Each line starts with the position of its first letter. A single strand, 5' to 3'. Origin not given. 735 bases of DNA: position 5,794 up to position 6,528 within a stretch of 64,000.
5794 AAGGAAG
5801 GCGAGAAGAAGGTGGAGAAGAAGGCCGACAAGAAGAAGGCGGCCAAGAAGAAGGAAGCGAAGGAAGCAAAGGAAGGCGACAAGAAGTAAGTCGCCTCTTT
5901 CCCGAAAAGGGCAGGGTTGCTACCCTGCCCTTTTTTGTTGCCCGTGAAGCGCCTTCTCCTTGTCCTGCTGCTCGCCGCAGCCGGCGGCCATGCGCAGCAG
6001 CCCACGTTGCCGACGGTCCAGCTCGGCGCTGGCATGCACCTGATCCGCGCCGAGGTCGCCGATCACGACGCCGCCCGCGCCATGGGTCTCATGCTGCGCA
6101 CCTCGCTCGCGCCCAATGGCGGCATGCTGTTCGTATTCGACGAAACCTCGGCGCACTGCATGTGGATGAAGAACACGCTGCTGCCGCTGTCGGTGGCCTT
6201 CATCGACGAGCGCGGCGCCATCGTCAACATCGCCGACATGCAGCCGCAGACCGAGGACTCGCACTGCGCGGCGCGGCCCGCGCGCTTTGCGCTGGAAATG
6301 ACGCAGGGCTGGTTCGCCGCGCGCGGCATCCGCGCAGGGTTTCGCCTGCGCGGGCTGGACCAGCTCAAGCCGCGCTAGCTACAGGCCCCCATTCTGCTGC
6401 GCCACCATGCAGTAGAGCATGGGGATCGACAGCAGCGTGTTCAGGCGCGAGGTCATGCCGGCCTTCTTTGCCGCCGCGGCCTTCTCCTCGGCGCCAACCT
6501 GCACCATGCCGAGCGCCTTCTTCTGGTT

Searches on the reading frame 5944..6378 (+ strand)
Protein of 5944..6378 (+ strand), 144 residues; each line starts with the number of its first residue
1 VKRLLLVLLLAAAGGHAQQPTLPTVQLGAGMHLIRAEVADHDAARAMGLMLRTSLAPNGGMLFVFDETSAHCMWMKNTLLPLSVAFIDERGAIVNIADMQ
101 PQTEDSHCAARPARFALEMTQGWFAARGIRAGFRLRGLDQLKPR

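Call 36: search_protein_families(library=pfam, proteins=[window:5944-6378:+], max_evalue=0.001)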
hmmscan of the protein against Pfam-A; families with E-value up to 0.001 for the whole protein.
window:5944-6378:+ (144 aa): 1 family
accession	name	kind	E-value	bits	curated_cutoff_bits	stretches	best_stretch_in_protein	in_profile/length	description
PF02643.20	DUF192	-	9.7e-32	109.4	27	1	34-136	1-95/96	Uncharacterized ACR, COG1430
